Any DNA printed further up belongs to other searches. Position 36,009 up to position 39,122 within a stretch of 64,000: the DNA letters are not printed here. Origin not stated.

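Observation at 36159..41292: Translationally coupled MBOAT / SGNH-like / 937-aa secreted-protein operon: candidate envelope-spanning O-acylation module with an outer-membrane partner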

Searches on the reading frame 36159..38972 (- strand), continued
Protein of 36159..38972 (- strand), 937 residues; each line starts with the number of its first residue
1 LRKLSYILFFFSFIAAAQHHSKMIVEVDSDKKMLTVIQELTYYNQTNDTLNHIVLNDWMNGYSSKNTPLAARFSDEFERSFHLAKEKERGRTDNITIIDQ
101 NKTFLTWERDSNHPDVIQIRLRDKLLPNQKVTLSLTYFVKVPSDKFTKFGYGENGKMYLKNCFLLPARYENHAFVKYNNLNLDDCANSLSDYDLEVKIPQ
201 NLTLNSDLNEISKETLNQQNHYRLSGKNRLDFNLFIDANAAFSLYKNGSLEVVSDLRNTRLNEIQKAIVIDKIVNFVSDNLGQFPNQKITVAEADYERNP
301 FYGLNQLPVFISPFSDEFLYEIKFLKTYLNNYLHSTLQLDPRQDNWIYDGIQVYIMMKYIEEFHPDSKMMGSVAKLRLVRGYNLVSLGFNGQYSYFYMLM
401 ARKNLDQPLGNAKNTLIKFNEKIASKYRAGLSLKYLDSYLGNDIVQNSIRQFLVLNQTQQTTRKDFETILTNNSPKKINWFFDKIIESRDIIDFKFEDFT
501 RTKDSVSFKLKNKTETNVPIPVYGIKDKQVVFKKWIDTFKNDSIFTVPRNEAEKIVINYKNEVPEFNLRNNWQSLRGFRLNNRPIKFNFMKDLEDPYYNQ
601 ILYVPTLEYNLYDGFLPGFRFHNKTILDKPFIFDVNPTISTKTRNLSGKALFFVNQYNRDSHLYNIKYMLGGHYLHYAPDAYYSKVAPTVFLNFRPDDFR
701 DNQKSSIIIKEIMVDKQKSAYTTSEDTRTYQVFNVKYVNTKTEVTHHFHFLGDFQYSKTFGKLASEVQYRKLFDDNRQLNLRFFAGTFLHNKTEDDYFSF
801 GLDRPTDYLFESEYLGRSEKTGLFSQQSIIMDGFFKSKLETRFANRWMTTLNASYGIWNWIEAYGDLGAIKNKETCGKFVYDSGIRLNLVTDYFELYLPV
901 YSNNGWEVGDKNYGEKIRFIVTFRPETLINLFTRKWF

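Call 43: predict_structure(alignment_id=A3)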
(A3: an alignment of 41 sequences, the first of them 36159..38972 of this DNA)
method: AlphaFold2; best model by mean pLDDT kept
length: 937 residues; sequences in the alignment: 41
mean_pLDDT: 76.5   pTM: 0.67
mean pLDDT of the five models: 76.5, 75.8, 74.2, 73.8, 70.4
residues with pLDDT >= 90: 278; 70-90: 390; 50-70: 142; < 50: 127
segments of 3 or more residues with pLDDT < 50: 1-5, 9-17, 402-418, 578-599, 802-838, 891-893, 905-916, 921-937
pLDDT, mean of each block of 10 residues (from residue 1): 49 51 94 96 91 92 84 62 87 93 90 88 91 96 87 88 89 78 73 94 92 90 92 87 86 87 92 94 90 83 62 81 93 85 83 95 88 64 69 75 38 43 80 94 93 86 92 92 82 81 87 84 87 87 87 87 68 66 37 43 60 70 65 83 80 84 89 79 86 82 88 78 56 90 84 84 86 79 83 58 44 42 39 44 64 74 74 70 64 55 52 46 40 33
secondary structure, 60 per line:
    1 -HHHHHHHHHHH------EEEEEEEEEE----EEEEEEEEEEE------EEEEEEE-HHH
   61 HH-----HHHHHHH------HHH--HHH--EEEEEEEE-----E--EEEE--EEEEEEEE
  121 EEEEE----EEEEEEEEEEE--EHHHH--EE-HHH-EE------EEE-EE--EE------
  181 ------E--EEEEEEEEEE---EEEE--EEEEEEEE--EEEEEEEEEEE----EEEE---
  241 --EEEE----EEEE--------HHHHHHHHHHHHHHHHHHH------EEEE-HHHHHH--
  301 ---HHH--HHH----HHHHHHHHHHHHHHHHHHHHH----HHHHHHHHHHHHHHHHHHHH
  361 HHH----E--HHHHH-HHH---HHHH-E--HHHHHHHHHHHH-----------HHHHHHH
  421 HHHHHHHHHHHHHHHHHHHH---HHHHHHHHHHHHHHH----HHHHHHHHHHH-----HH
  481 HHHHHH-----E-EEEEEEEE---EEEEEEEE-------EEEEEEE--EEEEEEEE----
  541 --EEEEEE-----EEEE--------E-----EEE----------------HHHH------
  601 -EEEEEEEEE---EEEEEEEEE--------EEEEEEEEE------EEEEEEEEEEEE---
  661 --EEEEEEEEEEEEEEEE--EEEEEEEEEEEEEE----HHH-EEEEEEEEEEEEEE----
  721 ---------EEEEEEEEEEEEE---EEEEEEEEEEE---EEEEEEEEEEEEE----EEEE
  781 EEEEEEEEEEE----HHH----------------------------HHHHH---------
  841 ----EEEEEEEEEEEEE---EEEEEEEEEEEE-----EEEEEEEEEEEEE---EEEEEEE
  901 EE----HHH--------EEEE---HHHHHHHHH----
elements in order (helices of 4 or more, strands of 3 or more residues): H2-12 E19-28 E33-43 E50-56 H58-62 H68-74 E91-98 E107-110 E113-125 E130-140 H144-147 E165-167 E190-199 E203-206 E209-216 E219-229 E234-237 E243-246 E251-254 H263-281 E288-291 H293-298 H316-336 H341-363 H371-375 H383-386 H391-402 H414-440 H444-458 H463-473 H479-486 E494-501 E505-512 E520-526 E529-536 E543-548 E554-557 E572-574 H591-594 E602-610 E614-622 E631-639 E646-657 E663-678 E681-694 E703-716 E730-742 E746-756 E760-772 E777-791 H827-831 E845-857 E861-872 E878-890 E894-902 E918-921 H925-933
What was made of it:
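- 37302..38918 (-): M1-aminopeptidase-like domains I-III, residues ~19-557. They comprise an N-terminal β domain, a thermolysin-like helical domain and a β-sandwich. AlphaFold2 model (call 43).
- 36162..37169 (-): C-terminal all-β domain, residues 602-937. It is predicted as 16 long antiparallel strands, with a conserved 53-residue loop between strands 11 and 12 and a YGDLG motif on strand 13. It is a probable outer-membrane barrel. Secondary structure and pLDDT of about 65-90 over most strands (call 43).
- On Omp85 superfamily: The AlphaFold2 secondary structure shows 16 strands and a conserved 53-aa loop between strands 11 and 12 (call 43).
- Gene 3 has a periplasm-sized N-terminal module plus a probable 16-strand barrel (call 43).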

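Call 45: fold_search(model_id=the predicted structure, library=pdb)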
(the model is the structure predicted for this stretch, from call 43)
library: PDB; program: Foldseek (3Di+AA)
matches with E <= 10: 751; with E <= 0.001: 219
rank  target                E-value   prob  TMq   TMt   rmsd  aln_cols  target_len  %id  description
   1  6ydx_B                4.3e-17  1.00  0.40  0.44   7.3       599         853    9  Insulin-regulated aminopeptidase complexed with a macrocyclic peptidic inhibitor (released 2020-07-22)
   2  4pj6_A                5.9e-17  1.00  0.40  0.43   7.3       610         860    9  Crystal Structure of Human Insulin Regulated Aminopeptidase with Lysine in Active Site (released 2014-12-03)
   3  7nup_C                7.1e-17  1.00  0.38  0.41   7.1       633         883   10  Endoplasmic reticulum aminopeptidase 2 complexed with a mixed hydroxamic and sulfonyl ligand (released 2022-06-22)
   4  4p8q_A                8.1e-17  1.00  0.40  0.43   8.7       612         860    9  Crystal Structure of Human Insulin Regulated Aminopeptidase with Alanine in Active Site (released 2014-12-03)
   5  6mgq_B                1.3e-16  1.00  0.40  0.43   7.3       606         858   12  ERAP1 in the open conformation bound to 10mer phosphinic inhibitor DG014 (released 2019-12-18)
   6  5mj6_A                1.3e-16  1.00  0.39  0.42   7.6       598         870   10  Ligand-induced conformational change of Insulin-regulated aminopeptidase: insights on catalytic mechanism and active s (released 2017-04-05)
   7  4p8q_B                1.4e-16  1.00  0.40  0.44   7.1       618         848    9  Crystal Structure of Human Insulin Regulated Aminopeptidase with Alanine in Active Site (released 2014-12-03)
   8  8cgw_A                1.4e-16  1.00  0.40  0.44   7.0       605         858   10  Insulin-regulated aminopeptidase (IRAP) in complex with an allosteric benzopyran-based inhibitor (released 2024-01-31)
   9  8p0i_B                1.5e-16  1.00  0.40  0.43   7.0       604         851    9  Crystal structure of the open conformation of insulin-regulated aminopeptidase in complex with a small-MW inhibitor (released 2024-09-04)
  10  5cu5_A                1.7e-16  1.00  0.39  0.41   7.2       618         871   10  Crystal structure of ERAP2 without catalytic Zn(II) atom (released 2015-09-23)
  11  4e36_B                1.9e-16  1.00  0.38  0.41   7.1       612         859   11  Crystal structure of the human Endoplasmic Reticulum Aminopeptidase 2 variant N392K (released 2012-08-29)
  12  7nsk_A                2.2e-16  1.00  0.38  0.39   7.6       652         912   10  Endoplasmic reticulum aminopeptidase 2 complexed with a hydroxamic ligand (released 2022-06-22)
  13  4e36_A                2.3e-16  1.00  0.38  0.41   7.7       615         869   10  Crystal structure of the human Endoplasmic Reticulum Aminopeptidase 2 variant N392K (released 2012-08-29)
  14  6ea4_B                2.3e-16  1.00  0.36  0.39   7.3       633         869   10  ERAP2 bound to Aryl Sulfonamide Uncompetitive Inhibitor (released 2019-12-18)
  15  7pfs_A                2.4e-16  1.00  0.38  0.38   7.7       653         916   10  Crystal structure of ERAP2 aminopeptidase in complex with phosphinic pseudotripeptide ((1R)-1-Amino-3-phenylpropyl){2- (released 2022-01-26)
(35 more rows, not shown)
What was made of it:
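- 37302..38918 (-): Foldseek matches IRAP, ERAP1 and ERAP2 at E about 1e-17 (call 45).
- On M1 (gluzincin) aminopeptidase: Foldseek gives IRAP and ERAP at E about 1e-17 over about 600 columns (call 45).
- On Omp85 superfamily: The N-terminal 560 residues are M1-like (calls 43, 45).
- Checked: Foldseek matches IRAP/ERAP at about 1e-17 (calls 43, 45).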

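Call 61: find_encoding_contigs(protein=P0264, flank=6000, max_places=1)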
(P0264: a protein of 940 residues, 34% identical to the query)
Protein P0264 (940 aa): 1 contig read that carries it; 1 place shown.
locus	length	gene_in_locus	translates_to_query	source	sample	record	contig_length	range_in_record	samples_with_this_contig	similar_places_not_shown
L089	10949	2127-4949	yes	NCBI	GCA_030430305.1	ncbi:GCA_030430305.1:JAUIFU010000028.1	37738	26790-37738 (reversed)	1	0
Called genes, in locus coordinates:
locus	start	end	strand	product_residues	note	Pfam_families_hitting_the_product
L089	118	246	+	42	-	-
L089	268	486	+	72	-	-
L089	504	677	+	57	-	-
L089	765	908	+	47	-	-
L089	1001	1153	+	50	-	-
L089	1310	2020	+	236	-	PF18306:LDcluster4, PF03641:Lysine_decarbox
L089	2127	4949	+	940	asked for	-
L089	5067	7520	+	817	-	PF00676:E1_dh, PF02779:Transket_pyr, PF02780:Transketolase_C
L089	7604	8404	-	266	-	PF08239:SH3_3 (weak)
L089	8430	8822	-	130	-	-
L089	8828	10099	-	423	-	PF11013:DUF2851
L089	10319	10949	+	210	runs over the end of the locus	PF00881:Nitroreductase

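Call 62: find_encoding_contigs(protein=P0296, flank=6000, max_places=1)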
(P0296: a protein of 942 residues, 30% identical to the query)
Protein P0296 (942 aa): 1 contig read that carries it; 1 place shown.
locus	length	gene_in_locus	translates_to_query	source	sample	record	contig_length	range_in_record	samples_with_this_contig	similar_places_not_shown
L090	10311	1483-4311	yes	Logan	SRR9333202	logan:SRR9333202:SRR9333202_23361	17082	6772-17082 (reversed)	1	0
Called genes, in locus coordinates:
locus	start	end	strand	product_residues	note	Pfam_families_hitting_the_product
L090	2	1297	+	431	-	?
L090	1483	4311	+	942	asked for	-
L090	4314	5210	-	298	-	PF02899:Phage_int_SAM_1, PF13495:Phage_int_SAM_4, PF00589:Phage_integrase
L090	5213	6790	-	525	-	PF22694:CtpB_N-like (faint), PF00595:PDZ (weak), PF13180:PDZ_2, PF03572:Peptidase_S41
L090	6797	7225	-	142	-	PF00383:dCMP_cyt_deam_1, PF14437:MafB19-deam, PF14439:Bd3614-deam (faint)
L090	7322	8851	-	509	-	PF01098:FTSW_RODA_SPOVE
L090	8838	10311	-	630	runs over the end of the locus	PF03717:PBP_dimer, PF00905:Transpeptidase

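Call 63: find_encoding_contigs(protein=P0347, flank=6000, max_places=1)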
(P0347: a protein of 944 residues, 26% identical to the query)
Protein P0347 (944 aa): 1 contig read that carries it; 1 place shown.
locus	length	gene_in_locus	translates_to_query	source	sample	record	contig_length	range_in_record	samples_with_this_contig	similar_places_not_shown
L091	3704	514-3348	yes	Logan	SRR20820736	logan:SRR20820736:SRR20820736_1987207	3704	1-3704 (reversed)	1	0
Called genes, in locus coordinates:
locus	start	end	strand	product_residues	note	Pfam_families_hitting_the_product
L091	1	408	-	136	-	?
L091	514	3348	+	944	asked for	-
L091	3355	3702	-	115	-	?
